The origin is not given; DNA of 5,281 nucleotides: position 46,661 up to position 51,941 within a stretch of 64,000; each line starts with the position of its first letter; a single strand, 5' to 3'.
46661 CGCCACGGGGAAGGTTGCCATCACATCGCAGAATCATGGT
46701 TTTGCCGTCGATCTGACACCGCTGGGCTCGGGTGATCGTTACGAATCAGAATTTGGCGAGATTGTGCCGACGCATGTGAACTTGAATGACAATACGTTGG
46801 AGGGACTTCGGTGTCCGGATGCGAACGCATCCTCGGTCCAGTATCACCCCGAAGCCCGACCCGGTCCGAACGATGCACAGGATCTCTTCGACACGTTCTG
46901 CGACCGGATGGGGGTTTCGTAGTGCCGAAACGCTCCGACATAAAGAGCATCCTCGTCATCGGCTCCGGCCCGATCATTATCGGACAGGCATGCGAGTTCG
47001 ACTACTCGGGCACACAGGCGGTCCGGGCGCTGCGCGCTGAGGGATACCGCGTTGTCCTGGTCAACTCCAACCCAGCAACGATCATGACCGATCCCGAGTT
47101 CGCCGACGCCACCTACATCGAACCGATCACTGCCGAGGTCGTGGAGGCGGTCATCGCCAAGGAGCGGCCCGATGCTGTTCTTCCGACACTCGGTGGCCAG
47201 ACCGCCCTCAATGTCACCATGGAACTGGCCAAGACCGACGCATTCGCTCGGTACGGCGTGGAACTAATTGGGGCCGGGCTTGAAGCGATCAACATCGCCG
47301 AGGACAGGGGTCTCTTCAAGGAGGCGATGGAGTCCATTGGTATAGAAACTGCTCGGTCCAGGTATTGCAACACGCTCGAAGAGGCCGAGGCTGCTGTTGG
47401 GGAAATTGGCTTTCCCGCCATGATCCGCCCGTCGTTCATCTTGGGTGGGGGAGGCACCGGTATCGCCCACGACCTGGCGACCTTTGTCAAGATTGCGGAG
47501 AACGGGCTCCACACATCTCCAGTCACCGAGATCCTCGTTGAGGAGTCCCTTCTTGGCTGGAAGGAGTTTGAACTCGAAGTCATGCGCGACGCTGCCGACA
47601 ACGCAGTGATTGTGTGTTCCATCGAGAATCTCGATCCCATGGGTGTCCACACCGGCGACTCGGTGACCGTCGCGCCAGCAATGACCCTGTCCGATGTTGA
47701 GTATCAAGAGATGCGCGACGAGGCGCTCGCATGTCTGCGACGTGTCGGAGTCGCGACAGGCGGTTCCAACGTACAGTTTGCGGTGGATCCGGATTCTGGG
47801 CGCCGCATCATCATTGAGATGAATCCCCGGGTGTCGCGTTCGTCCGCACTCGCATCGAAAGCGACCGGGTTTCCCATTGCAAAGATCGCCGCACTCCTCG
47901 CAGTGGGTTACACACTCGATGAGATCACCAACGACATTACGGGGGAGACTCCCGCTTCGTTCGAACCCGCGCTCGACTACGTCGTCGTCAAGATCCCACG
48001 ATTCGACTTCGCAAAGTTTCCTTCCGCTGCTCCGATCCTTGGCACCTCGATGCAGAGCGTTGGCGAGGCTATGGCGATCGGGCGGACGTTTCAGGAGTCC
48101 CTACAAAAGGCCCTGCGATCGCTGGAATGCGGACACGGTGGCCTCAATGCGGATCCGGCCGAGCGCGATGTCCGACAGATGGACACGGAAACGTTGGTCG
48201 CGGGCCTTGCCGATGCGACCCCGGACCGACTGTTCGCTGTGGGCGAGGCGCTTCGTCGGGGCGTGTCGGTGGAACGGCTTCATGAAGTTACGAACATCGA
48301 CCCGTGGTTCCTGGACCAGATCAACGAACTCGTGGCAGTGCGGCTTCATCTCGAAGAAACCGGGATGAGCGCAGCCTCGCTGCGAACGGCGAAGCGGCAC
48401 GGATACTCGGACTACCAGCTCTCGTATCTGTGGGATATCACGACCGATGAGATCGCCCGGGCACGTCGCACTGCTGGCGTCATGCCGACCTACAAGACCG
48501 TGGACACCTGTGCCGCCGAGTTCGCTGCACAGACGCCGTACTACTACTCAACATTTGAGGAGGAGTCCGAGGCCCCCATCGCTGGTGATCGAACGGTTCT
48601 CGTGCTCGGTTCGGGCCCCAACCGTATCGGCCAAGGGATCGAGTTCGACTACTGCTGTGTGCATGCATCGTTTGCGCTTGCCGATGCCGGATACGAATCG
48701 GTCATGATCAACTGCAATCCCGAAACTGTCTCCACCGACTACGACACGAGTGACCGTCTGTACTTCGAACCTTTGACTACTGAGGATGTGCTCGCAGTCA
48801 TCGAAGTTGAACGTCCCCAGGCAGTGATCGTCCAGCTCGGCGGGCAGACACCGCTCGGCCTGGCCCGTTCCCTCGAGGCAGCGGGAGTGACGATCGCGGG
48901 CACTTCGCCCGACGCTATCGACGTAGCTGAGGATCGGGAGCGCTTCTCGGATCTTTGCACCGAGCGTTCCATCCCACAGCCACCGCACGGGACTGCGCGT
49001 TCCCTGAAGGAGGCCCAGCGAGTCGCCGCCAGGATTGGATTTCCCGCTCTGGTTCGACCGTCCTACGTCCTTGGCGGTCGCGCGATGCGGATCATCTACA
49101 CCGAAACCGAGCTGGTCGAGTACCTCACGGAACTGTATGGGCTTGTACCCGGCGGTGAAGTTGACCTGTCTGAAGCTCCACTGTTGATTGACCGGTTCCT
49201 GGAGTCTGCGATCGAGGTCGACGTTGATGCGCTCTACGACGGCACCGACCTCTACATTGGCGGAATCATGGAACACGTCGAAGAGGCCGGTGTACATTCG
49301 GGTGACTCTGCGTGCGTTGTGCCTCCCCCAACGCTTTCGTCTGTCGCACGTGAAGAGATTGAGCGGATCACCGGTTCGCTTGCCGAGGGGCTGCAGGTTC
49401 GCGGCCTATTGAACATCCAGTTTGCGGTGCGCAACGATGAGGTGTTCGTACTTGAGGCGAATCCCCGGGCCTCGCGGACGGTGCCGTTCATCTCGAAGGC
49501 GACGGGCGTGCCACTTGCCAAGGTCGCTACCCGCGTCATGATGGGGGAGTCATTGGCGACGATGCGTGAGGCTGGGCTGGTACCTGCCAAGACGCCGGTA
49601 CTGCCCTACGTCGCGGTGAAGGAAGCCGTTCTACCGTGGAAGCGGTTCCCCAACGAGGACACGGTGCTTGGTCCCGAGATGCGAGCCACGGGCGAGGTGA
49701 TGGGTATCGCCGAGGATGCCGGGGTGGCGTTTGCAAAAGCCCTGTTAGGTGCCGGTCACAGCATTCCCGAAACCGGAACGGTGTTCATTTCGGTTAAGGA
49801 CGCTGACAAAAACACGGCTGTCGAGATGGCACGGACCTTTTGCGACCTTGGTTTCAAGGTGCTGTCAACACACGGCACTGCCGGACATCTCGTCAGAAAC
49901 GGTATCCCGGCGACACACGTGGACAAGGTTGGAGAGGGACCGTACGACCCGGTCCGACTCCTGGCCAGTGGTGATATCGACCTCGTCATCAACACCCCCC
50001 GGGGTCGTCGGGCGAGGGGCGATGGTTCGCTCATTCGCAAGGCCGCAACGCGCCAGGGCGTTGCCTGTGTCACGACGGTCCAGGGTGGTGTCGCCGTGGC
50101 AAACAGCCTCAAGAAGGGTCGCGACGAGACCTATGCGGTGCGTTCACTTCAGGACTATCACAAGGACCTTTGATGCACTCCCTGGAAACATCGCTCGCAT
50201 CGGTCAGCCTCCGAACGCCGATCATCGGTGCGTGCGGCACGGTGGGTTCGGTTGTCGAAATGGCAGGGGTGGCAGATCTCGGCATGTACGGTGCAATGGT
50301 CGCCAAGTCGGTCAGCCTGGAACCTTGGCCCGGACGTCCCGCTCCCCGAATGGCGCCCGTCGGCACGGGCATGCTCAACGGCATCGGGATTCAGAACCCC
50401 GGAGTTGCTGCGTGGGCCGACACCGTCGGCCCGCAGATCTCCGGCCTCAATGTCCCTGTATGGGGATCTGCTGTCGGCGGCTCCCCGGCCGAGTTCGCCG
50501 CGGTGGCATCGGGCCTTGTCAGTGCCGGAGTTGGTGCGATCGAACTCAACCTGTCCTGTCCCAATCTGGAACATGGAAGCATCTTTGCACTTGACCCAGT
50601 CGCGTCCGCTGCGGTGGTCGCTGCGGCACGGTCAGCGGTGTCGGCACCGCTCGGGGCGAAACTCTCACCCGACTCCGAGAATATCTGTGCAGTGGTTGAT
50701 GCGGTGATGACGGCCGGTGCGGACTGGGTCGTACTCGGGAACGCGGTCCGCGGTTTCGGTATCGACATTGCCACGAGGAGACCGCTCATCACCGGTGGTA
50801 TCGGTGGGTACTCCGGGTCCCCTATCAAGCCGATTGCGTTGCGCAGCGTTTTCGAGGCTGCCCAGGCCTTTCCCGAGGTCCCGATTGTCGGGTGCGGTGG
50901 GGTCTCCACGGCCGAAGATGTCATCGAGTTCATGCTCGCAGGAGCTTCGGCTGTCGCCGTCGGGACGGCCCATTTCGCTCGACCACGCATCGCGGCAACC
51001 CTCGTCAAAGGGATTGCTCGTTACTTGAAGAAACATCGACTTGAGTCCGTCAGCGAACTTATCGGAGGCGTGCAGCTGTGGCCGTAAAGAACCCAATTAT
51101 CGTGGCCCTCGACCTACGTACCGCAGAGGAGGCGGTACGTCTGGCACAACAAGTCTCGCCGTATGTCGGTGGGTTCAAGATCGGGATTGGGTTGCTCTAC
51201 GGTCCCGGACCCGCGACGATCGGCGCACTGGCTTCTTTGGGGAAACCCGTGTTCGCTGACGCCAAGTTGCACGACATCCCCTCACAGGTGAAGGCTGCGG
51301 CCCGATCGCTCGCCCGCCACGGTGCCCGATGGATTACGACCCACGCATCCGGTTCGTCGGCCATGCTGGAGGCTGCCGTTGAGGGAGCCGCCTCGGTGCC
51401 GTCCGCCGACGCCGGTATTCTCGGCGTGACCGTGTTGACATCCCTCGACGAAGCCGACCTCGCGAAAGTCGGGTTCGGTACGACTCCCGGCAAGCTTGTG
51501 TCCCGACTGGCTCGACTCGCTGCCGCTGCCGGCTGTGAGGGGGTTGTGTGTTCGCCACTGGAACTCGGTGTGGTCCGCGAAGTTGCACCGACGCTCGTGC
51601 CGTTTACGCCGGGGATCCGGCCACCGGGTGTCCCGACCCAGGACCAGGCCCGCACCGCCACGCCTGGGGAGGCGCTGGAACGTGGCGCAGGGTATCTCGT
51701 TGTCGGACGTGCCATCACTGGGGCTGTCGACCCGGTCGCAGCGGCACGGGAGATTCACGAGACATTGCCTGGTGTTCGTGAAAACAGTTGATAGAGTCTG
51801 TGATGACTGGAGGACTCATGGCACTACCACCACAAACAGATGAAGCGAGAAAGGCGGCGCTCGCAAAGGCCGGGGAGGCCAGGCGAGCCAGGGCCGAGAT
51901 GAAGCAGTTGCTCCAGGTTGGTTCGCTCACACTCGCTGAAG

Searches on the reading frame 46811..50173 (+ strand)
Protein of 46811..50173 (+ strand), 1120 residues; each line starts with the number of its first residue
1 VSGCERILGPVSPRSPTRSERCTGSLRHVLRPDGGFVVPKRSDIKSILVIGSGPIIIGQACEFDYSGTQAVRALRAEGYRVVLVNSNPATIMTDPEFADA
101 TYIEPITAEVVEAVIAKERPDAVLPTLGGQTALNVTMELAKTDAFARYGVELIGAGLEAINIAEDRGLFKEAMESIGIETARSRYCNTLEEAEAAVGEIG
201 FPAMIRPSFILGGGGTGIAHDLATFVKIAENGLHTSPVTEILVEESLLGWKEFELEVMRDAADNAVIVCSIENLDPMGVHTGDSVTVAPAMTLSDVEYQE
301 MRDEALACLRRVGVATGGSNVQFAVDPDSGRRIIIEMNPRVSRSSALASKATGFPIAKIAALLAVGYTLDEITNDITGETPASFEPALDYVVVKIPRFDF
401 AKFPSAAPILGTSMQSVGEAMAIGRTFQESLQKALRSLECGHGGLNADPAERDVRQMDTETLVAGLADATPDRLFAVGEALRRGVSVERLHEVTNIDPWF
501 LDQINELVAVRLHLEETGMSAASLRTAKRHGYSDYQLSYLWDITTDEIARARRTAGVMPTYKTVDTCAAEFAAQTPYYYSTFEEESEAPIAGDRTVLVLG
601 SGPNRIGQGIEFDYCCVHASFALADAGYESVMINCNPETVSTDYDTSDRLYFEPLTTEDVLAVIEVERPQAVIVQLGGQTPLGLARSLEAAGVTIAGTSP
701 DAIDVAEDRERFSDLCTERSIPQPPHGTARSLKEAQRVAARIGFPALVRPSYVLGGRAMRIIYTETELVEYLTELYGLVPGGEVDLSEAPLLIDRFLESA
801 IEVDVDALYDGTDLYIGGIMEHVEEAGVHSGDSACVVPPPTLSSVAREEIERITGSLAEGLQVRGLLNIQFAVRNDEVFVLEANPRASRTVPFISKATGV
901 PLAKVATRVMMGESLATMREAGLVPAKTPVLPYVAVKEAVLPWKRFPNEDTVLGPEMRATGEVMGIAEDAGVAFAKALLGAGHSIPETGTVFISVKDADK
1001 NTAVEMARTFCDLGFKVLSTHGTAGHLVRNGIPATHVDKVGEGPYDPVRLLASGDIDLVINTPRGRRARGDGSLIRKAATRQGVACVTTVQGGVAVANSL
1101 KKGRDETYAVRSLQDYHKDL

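Call 66: search_protein_families(library=pfam, proteins=[window:46811-50173:+], max_evalue=0.00001)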
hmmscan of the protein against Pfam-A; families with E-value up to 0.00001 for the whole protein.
window:46811-50173:+ (1120 aa): 7 families
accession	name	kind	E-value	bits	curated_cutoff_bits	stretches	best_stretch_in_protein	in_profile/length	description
PF02786.22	CPSase_L_D2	-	1.8e-98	328.7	19.8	2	165-371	1-210/211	Carbamoyl-phosphate synthase L chain, ATP binding domain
PF25596.1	CPSase_L_D1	-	1.2e-97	322.3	27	2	594-704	3-117/118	Carbamoyl phosphate synthase preATP-grasp domain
PF02787.25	CPSase_L_D3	-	8e-26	90.3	26.6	1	466-541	3-80/80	Carbamoyl-phosphate synthetase large chain, oligomerisation domain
PF02142.27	MGS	-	1.2e-17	64.2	24.1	1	1003-1088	2-94/94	MGS-like domain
PF01071.24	GARS_A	-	5.7e-10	39.8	27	0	169-268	6-109/194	Phosphoribosylglycinamide synthetase, ATP-grasp (A) domain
PF02222.28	ATP-grasp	-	5.9e-09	36.3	27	0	717-887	4-163/179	ATP-grasp domain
PF15632.11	ATPgrasp_Ter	-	2.1e-07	31.2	29.1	0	847-913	46-111/131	ATP-grasp in the biosynthetic pathway with Ter operon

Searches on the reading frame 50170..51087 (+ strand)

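Call 66: search_protein_families(library=pfam, proteins=[window:50170-51087:+], max_evalue=0.00001)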
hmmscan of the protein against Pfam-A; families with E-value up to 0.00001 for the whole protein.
window:50170-51087:+ (305 aa): 2 families
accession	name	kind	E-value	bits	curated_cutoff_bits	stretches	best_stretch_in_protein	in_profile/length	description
PF01180.27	DHO_dh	-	4.9e-55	187.2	27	1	5-285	2-290/291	Dihydroorotate dehydrogenase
PF01207.24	Dus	-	1.1e-08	35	20.4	1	103-280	62-232/311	Dihydrouridine synthase (Dus)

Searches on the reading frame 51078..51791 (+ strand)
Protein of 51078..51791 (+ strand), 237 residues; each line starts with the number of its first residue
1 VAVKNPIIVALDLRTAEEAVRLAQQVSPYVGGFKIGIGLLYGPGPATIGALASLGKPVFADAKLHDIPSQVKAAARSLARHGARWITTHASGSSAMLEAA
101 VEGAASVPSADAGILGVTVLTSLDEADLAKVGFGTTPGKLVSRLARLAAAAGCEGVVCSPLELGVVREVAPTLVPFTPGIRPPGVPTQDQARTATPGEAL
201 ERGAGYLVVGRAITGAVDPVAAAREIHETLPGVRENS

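Call 66: search_protein_families(library=pfam, proteins=[window:51078-51791:+], max_evalue=0.00001)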
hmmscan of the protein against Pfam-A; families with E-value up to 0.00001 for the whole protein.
window:51078-51791:+ (237 aa): 1 family
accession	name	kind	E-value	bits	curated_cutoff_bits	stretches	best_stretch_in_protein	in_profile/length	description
PF00215.30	OMPdecase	-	1.7e-51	175.7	27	1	6-226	2-221/221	Orotidine 5'-phosphate decarboxylase / HUMPS family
